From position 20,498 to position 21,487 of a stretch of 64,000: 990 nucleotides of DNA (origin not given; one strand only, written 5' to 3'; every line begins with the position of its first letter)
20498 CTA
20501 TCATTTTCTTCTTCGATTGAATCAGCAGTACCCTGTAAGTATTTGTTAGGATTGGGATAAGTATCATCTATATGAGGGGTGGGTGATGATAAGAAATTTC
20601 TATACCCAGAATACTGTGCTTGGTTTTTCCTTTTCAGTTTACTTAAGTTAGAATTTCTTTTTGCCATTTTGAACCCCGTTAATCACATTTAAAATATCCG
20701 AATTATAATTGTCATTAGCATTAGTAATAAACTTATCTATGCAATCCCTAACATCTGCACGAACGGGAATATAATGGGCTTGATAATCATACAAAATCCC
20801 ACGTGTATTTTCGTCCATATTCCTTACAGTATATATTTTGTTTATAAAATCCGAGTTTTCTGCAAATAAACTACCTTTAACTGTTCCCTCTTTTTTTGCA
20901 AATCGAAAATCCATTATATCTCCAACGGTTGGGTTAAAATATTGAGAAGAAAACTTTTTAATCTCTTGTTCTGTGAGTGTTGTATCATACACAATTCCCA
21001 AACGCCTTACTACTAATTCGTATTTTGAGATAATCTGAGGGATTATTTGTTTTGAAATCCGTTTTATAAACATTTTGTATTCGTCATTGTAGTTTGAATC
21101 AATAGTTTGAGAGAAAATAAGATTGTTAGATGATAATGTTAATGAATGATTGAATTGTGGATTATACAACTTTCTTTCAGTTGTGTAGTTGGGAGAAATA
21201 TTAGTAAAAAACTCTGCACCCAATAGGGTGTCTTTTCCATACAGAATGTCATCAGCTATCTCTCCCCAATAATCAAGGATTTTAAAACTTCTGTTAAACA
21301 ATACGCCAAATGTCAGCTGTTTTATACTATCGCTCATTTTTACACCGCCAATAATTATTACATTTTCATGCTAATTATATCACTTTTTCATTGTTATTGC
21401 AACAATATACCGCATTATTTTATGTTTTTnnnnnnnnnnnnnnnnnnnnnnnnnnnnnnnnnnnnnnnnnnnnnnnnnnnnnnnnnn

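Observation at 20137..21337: Cargo module B: overlapping soluble 229-aa and TM coiled-coil 176-aa gene pair next to attR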

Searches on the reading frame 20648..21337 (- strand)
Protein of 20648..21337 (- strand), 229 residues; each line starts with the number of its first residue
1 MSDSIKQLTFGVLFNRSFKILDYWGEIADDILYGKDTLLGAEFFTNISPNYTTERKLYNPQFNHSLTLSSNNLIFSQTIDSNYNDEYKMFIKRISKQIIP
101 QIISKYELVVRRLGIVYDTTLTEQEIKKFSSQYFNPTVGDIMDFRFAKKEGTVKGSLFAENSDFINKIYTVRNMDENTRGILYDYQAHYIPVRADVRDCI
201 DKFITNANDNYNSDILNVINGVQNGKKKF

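Call 3: search_protein_families(library=pfam, proteins=[window:20648-21337:-], max_evalue=1)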
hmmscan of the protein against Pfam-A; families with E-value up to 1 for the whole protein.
window:20648-21337:- (229 aa): 2 families
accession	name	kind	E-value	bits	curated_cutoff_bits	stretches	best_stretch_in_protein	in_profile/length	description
PF07998.17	Peptidase_M54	-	0.061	13.8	24.4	1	52-108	100-159/194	Peptidase family M54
PF22534.1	RFC_C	-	0.22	12.7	27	1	177-217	23-65/93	Replication factor C subunit 3, C-terminal domain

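Call 4: search_protein_families(library=padloc, proteins=[window:20648-21337:-], max_evalue=1)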
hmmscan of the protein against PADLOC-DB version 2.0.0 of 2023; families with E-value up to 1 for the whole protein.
window:20648-21337:- (229 aa): 0 families

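Call 5: search_protein_families(library=ncbifam, proteins=[window:20648-21337:-], max_evalue=1)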
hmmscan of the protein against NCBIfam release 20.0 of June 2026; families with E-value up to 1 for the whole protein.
window:20648-21337:- (229 aa): 0 families

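Call 6: search_protein_families(library=phrogs, proteins=[window:20648-21337:-], max_evalue=1)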
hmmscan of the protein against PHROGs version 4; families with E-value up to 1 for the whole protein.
window:20648-21337:- (229 aa): 1 family
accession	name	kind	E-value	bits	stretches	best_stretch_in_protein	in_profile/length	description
phrog_15010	-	unknown function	0.018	14.9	1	58-188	502-632/712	-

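Call 10: find_homologous_proteins(query=window:20648-21337:-)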
Query window:20648-21337:- (229 aa): 72 proteins with E <= 0.001 among 153 candidates.
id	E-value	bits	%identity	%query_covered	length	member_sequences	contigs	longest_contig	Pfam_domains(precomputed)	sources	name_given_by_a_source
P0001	8.0e-147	505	100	100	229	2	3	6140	-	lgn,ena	-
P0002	1.4e-81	291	58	99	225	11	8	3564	-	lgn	-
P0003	1.6e-81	291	58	98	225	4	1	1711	-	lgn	-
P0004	4.9e-79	283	57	98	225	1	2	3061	-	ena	-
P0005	6.1e-78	280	59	94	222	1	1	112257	-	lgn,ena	-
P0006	7.4e-78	279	58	95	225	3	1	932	-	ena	-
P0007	2.0e-77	278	59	93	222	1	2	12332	-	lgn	-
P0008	3.6e-76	274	57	94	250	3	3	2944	-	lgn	-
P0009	5.4e-76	273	56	94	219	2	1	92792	-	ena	-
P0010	1.5e-75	272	57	93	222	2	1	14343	-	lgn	-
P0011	1.9e-75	271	57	93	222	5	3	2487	-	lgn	-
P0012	4.1e-75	270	56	95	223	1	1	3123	-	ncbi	-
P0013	6.4e-75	270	55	95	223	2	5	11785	-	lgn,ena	-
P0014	2.1e-74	268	56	95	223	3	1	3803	-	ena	-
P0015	2.4e-74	268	57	96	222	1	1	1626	-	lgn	-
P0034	2.9e-67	245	54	93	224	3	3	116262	-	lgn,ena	-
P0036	6.8e-66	240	50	92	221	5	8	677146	-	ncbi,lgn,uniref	ncbi:hypothetical protein [Acutalibacter sp. JLR.KK004]|uniref:hypothetical protein n=1 Tax=Acutalib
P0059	6.0e-51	191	44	93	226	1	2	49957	-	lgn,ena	-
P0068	1.1e-47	181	44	93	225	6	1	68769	-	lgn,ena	-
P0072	1.7e-42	164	41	86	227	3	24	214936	-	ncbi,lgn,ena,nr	ncbi:MAG: hypothetical protein II969_03955 [Anaerolineaceae bacterium]|nr:hypothetical protein [Anae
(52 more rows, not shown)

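Call 13: find_encoding_contigs(protein=P0036, flank=6000, max_places=3)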
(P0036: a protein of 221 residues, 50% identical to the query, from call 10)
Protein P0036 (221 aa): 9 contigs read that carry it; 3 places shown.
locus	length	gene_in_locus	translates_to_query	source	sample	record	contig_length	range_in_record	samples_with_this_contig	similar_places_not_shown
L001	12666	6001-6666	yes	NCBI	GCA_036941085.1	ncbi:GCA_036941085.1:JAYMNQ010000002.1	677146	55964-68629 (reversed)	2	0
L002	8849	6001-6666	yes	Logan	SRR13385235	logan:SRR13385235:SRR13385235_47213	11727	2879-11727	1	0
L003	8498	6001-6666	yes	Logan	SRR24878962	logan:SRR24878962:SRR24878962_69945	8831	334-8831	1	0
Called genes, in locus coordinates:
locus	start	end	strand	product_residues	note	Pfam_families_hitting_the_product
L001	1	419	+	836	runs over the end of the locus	-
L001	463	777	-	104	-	-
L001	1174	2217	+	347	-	PF00078:RVT_1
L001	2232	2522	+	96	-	-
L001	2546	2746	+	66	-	-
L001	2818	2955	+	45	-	-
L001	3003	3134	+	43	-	-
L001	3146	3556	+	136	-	-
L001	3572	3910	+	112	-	-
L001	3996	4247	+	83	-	PF11195:Tad2-like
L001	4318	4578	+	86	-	PF04531:Phage_holin_1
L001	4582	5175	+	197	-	-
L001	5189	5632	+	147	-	-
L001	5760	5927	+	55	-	-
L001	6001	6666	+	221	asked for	-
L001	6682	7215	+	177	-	-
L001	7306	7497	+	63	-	PF12728:HTH_17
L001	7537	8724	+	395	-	PF14659:Phage_int_SAM_3, PF00589:Phage_integrase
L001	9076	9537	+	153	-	PF01797:Y1_Tnp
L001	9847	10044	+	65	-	-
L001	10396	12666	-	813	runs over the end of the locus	PF22666:Glyco_hydro_2_N2, PF00703:Glyco_hydro_2, PF17786:Mannosidase_ig (faint), PF17753:Ig_mannosidase (weak)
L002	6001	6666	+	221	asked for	-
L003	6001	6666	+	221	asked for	-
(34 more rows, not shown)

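Call 14: find_encoding_contigs(protein=P0005, flank=6000, max_places=2)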
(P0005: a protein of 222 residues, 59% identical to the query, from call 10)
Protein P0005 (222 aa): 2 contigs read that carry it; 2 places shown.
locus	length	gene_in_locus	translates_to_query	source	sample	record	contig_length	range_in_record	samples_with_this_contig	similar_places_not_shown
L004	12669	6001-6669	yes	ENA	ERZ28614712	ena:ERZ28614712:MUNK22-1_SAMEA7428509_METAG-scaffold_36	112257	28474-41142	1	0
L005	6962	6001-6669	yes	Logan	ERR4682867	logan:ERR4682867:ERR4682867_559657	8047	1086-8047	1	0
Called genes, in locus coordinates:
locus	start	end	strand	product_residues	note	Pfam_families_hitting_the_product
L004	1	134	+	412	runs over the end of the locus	PF00817:IMS, PF21999:IMS_HHH_1 (weak), PF11799:IMS_C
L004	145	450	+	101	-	-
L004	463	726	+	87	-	-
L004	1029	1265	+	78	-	-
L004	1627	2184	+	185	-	-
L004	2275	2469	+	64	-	PF09035:Tn916-Xis, PF12728:HTH_17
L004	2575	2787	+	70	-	PF09035:Tn916-Xis, PF12728:HTH_17 (weak)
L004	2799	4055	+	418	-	PF02920:Integrase_DNA, PF13495:Phage_int_SAM_4 (weak), PF00589:Phage_integrase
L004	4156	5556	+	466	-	PF14311:DUF4379, PF09723:Zn_ribbon_8 (faint), PF14311:DUF4379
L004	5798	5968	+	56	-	-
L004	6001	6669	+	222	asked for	-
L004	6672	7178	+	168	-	-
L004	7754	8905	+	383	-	-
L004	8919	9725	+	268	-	-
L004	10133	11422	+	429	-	PF13173:AAA_14, PF13635:DUF4143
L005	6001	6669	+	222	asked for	-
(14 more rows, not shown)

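Call 15: find_encoding_contigs(protein=P0072, flank=6000, max_places=3)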
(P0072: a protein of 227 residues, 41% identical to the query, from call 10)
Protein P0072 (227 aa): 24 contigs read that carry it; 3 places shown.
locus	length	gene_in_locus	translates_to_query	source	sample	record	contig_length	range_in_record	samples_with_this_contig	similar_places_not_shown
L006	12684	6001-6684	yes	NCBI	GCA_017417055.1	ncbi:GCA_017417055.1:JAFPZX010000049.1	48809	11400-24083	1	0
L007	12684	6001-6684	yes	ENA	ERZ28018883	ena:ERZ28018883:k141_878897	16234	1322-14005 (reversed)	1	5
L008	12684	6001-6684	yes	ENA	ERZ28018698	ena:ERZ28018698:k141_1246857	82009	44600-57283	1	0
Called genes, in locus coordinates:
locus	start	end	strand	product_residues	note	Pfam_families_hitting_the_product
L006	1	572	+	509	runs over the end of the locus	PF03572:Peptidase_S41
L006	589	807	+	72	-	-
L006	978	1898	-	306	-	PF13635:DUF4143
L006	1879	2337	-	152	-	PF13401:AAA_22 (weak), PF13173:AAA_14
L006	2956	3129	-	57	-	-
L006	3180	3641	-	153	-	PF00239:Resolvase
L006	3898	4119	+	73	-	PF14487:DarT (weak)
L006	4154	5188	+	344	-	-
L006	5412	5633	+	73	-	PF21247:Fic-like_C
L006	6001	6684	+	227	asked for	-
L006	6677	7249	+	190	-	-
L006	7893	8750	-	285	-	-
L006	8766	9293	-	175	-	PF04542:Sigma70_r2, PF08281:Sigma70_r4_2, PF04545:Sigma70_r4 (weak)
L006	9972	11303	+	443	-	PF02274:ADI, PF19420:DDAH_eukar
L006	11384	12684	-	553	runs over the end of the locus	PF07969:Amidohydro_3 (faint), PF01979:Amidohydro_1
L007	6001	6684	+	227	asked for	-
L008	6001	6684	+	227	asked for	-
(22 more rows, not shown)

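Call 23: find_related_loci(query=A2, collection=genome_contigs, flank=8000)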
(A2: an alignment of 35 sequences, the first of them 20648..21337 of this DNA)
Query A2 (229 aa) in genome_contigs; peptide patterns used: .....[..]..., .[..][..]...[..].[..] (x = any residue, [..] = any of these).
54 stretches matched a pattern; 8 encode a relative of the query (tblastn E <= 1e-3); 8 distinct loci.
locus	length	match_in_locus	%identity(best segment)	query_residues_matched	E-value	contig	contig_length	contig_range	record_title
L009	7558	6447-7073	61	5-214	3e-87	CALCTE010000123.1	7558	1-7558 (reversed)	MAG TPA_asm: uncultured Clostridia bacterium isolate SRR6425795_bin.57_CONCOCT_v1.1_MAG genome assembly, contig: ERZ1767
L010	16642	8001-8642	58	3-217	1e-84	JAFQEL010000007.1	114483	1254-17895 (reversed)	MAG: Clostridia bacterium isolate RGIG1745 Goat_Cecum-3__c147948, whole genome shotgun sequence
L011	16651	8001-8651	53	4-221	3e-79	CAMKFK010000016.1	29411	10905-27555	MAG: uncultured Clostridia bacterium isolate SRR12081302_bin.83_metaWRAP_v1.3_MAG genome assembly, contig: ERZ12289775.2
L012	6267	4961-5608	53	5-221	3e-76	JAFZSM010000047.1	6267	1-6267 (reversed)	MAG: Bacillota bacterium isolate RGIG8057 Water_buffalos_Rumen-1__c393632, whole genome shotgun sequence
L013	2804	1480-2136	45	2-222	2e-61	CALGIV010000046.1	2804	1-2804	MAG TPA_asm: uncultured Eubacteriaceae bacterium isolate SRR1562003_bin.29_CONCOCT_v1.1_MAG genome assembly, contig: ERZ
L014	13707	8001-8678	39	3-228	4e-48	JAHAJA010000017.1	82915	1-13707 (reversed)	MAG: Clostridiales bacterium isolate L3_098_000G1_dasL3_098_000G1_metabat.metabat.68 L3_098_000G1_scaffold_221, whole ge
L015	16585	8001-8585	41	5-200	2e-47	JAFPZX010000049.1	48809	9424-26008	MAG: Anaerolineaceae bacterium isolate RGIG1627 Goat_Abomasum.Co__c477692, whole genome shotgun sequence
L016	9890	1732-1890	43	163-215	9e-11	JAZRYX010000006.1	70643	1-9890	MAG: Lachnospiraceae bacterium isolate T1900044949_TA20190002.MAGScoT_cleanbin_000018 SGB_3543_k141_1932112, whole genom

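Call 25: find_related_loci(query=A2, collection=viral_contigs, flank=8000)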
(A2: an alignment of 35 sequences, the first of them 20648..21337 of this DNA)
Query A2 (229 aa) in viral_contigs; peptide patterns used: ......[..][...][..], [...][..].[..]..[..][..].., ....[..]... (x = any residue, [..] = any of these).
176 stretches matched a pattern; 7 encode a relative of the query (tblastn E <= 1e-3); 7 distinct loci.
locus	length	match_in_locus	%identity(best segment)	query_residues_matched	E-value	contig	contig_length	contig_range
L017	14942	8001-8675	46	5-223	2e-59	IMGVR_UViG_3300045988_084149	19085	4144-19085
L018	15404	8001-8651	46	5-218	3e-59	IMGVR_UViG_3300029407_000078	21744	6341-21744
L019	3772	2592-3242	46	5-218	2e-59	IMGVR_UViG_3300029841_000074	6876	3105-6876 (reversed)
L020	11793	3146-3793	45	1-214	5e-58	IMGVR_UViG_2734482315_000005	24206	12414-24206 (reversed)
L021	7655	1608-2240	44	5-214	2e-57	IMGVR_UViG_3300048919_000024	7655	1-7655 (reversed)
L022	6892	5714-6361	42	4-216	1e-52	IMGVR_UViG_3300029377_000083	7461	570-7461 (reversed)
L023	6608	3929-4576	42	4-216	1e-52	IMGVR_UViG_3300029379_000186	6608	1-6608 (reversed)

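Call 26: predict_structure(alignment_id=A2)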
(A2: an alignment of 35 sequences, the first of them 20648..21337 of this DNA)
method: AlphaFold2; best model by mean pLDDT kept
length: 229 residues; sequences in the alignment: 35
mean_pLDDT: 91.2   pTM: 0.89
mean pLDDT of the five models: 91.2, 91.0, 90.5, 89.4, 88.4
residues with pLDDT >= 90: 177; 70-90: 41; 50-70: 6; < 50: 5
segments of 3 or more residues with pLDDT < 50: 225-229
pLDDT, mean of each block of 10 residues (from residue 1): 87 97 95 91 93 92 97 97 95 97 97 98 92 81 92 75 94 89 97 95 97 93 53
secondary structure, 60 per line:
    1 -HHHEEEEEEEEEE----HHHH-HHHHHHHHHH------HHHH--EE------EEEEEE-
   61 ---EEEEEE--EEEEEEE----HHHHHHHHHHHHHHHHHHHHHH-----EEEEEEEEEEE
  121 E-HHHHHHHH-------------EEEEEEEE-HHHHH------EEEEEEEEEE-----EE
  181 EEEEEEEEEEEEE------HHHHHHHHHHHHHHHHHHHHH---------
elements in order: E5-14 H19-22 H24-33 H40-43 E54-59 E64-69 E72-78 H83-104 E110-121 H123-130 E144-151 H153-157 E164-173 E179-193 H200-220

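Call 29: fold_search(model_id=the predicted structure, library=pdb)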
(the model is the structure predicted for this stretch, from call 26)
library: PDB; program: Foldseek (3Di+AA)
matches with E <= 10: 1220; with E <= 0.001: 33
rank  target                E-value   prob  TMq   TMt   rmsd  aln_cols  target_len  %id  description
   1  1tbp_A                7.5e-05  0.99  0.25  0.30  13.2       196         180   10  CRYSTAL STRUCTURE OF YEAST TATA-BINDING PROTEIN AND MODEL FOR INTERACTION WITH DNA (released 1994-01-31)
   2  1qna_A                8.4e-05  0.98  0.23  0.27  12.7       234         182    8  Crystal structure of the T(-30) Adenovirus major late promoter TATA box variant bound to wild-type TBP (Arabidopsis th (released 2000-02-07)
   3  1vok_B                1.1e-04  0.99  0.26  0.29  12.3       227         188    9  ARABIDOPSIS THALIANA TBP (DIMER) (released 1996-11-08)
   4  8iue_U                1.3e-04  0.95  0.21  0.25  14.0       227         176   10  RNA polymerase III pre-initiation complex melting complex 1 (released 2023-05-24)
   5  7egb_P                1.4e-04  0.98  0.25  0.29  12.6       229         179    9  TFIID-based holo PIC on SCP promoter (released 2021-05-05)
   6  7o4i_O                1.4e-04  0.98  0.24  0.28  12.9       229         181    9  Yeast RNA polymerase II transcription pre-initiation complex with initial transcription bubble (released 2021-06-16)
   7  9k3b_U                1.6e-04  0.97  0.24  0.27  12.9       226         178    8  Human RNA Polymerase III de novo transcribing complex 10 overall (TC10-overall) (released 2025-04-16)
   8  1c9b_B                1.6e-04  0.97  0.23  0.27  12.9       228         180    8  CRYSTAL STRUCTURE OF A HUMAN TBP CORE DOMAIN-HUMAN TFIIB CORE DOMAIN COMPLEX BOUND TO AN EXTENDED, MODIFIED ADENOVIRAL (released 2000-01-10)
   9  1qn3_A                1.6e-04  0.97  0.23  0.27  12.8       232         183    8  Crystal structure of the C(-25) Adenovirus major late promoter TATA box variant bound to wild-type TBP (Arabidopsis th (released 2000-02-06)
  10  1vok_A                1.9e-04  0.97  0.23  0.26  12.6       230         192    9  ARABIDOPSIS THALIANA TBP (DIMER) (released 1996-11-08)
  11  7z0o_H                2.0e-04  0.98  0.27  0.32  13.7       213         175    8  Structure of transcription factor UAF in complex with TBP and 35S rRNA promoter DNA (released 2022-04-27)
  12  1qn6_A                2.0e-04  0.96  0.23  0.26  13.2       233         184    8  Crystal structure of the T(-26) Adenovirus major late promoter TATA box variant bound to wild-type TBP (Arabidopsis th (released 2000-02-07)
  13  1ytb_A                2.2e-04  0.98  0.26  0.30   9.5       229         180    9  CRYSTAL STRUCTURE OF A YEAST TBP/TATA-BOX COMPLEX (released 1995-01-26)
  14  3oci_A                2.4e-04  0.98  0.26  0.31  12.1       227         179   10  Crystal structure of TBP (TATA box binding protein) (released 2011-07-13)
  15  1cdw_A                2.4e-04  0.96  0.23  0.27  12.7       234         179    8  HUMAN TBP CORE DOMAIN COMPLEXED WITH DNA (released 1996-12-23)
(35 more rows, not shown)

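Call 30: fold_search(model_id=the predicted structure, library=viral)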
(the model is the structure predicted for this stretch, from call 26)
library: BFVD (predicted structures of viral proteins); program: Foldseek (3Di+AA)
matches with E <= 10: 936; with E <= 0.001: 21
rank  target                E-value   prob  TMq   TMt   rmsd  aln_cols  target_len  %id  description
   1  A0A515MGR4            6.9e-07  1.00  0.54  0.60   5.2       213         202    9  (no name in the UniProt tables at hand)
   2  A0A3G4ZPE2            4.1e-06  1.00  0.25  0.23  15.3       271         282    9  Uncharacterized protein [Terrestrivirus sp.]
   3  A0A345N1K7            3.6e-05  1.00  0.35  0.29  12.0       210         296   10  (no name in the UniProt tables at hand)
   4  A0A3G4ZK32            4.9e-05  1.00  0.26  0.28  12.2       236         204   10  Uncharacterized protein [Terrestrivirus sp.]
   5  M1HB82                4.9e-05  0.97  0.25  0.20  15.9       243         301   11  (no name in the UniProt tables at hand)
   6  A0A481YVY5            5.8e-05  0.95  0.23  0.09  13.8       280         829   14  Uncharacterized protein [Marseillevirus LCMAC102]
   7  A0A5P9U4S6            6.2e-05  0.99  0.25  0.29   9.6       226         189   12  (no name in the UniProt tables at hand)
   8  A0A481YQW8            1.3e-04  0.89  0.23  0.07  16.3       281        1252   10  Early transcription factor large subunit-like protein [Marseillevirus LCMAC101]
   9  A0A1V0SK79            1.7e-04  0.96  0.28  0.27  14.5       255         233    9  Uncharacterized protein [Klosneuvirus KNV1]
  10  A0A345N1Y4            1.9e-04  0.99  0.34  0.27   9.9       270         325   10  (no name in the UniProt tables at hand)
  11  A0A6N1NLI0            2.4e-04  0.96  0.29  0.24  13.7       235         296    9  Putative orfan [Tupanvirus soda lake]
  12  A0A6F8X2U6            2.7e-04  0.85  0.24  0.08  16.4       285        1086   10  Early transcription factor large subunit-like protein [Lymphocystis disease virus 2]
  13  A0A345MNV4            2.9e-04  0.99  0.36  0.30  12.9       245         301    8  (no name in the UniProt tables at hand)
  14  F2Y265                3.2e-04  0.96  0.29  0.11  13.0       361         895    9  (no name in the UniProt tables at hand)
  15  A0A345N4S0            4.6e-04  0.95  0.28  0.21  14.4       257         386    8  (no name in the UniProt tables at hand)
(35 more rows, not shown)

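Call 40: search_protein_representatives(alignment_id=A2)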
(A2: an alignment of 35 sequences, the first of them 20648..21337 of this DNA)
Query: 35 sequences, 223 profile positions. Proteins with E-value up to 0.001 (for the whole library): 340; up to 1e-10: 236; up to 1e-30: 41. The best 150 are listed.
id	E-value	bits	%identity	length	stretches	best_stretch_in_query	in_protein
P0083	6.2e-93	326.8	-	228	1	2-221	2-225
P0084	6.4e-88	310.4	-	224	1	3-219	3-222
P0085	6.0e-84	297.4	-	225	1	4-219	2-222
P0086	9.2e-82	290.3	-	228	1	4-220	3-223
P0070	6.8e-81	287.4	-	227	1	2-218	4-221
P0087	6.8e-77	274.4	-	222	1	4-219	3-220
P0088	6.1e-75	268.0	-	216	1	3-216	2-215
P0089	8.2e-71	254.5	-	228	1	1-220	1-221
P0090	1.2e-69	250.6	-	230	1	3-218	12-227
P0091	2.0e-68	246.6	-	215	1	3-216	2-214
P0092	4.4e-64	232.5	-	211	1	10-218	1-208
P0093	3.5e-61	223.0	-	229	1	3-219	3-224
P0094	1.3e-59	217.8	-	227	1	2-219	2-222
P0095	3.0e-58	213.4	-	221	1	3-216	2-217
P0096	8.4e-57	208.6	-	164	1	69-221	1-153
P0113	1.7e-36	142.3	-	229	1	4-221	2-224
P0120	9.3e-33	130.0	-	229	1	4-212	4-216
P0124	3.2e-30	121.7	-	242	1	3-214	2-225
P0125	1.2e-29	119.9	-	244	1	3-220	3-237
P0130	7.4e-29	117.3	-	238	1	4-218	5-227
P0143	2.3e-26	109.1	-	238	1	3-211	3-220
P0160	4.4e-24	101.7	-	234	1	3-218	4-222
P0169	5.4e-23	98.1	-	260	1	4-212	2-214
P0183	2.1e-21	92.9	-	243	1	5-218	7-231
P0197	8.0e-20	87.7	-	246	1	4-214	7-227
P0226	2.4e-17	79.6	-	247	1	5-218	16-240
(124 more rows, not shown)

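Call 42: search_protein_families(library=pfam, alignment_id=A3, max_evalue=0.01)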
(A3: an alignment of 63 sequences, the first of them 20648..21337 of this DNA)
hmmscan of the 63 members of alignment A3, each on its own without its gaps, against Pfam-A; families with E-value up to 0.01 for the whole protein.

A. member 1, window:20648-21337:- (229 aa): 0 families

B. families by the number of members that match (of 63 scanned): 7 families
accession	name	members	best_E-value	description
PF17424.7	DUF5411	1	0.0001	Family of unknown function (DUF5411)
PF22674.2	C2185-like_N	1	0.00011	C2185-like, N-terminal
PF02999.19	Borrelia_orfD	1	0.0027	Borrelia orf-D family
PF11927.14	HODM_asu-like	1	0.0032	Haem-dependent oxidative N-demethylase, alpha subunit-like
PF08026.16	Antimicrobial_5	1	0.004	Bee antimicrobial peptide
PF06227.17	Poxv_Bcl-2-like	1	0.0042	Poxvirus Bcl-2-like proteins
PF21244.3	PurT_C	1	0.0065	PurT, C-terminal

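Call 43: search_protein_families(library=ncbifam, alignment_id=A3, max_evalue=0.01)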
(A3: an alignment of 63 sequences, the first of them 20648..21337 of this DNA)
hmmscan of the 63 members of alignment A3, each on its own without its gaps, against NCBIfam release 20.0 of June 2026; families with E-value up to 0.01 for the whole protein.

A. member 1, window:20648-21337:- (229 aa): 0 families

B. families by the number of members that match (of 63 scanned): 4 families
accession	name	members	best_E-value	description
NF047788.1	TransRegPocR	1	0.0034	transcriptional regulator PocR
NF052299.1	CT360_fam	1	0.007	CT360 family protein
NF003165.0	PRK04148.1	1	0.0071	hypothetical protein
NF045628.1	HxpDPsynlarge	1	0.0075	hexaprenyl-diphosphate synthase large subunit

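Call 44: search_protein_families(library=padloc, alignment_id=A3, max_evalue=0.01)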
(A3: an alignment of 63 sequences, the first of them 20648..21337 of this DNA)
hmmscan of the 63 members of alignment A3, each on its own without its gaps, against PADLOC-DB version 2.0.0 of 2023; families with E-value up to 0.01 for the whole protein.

A. member 1, window:20648-21337:- (229 aa): 0 families

B. families by the number of members that match (of 63 scanned): 1 family
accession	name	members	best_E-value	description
PDLC02266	AbiEi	1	0.0091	AbiEi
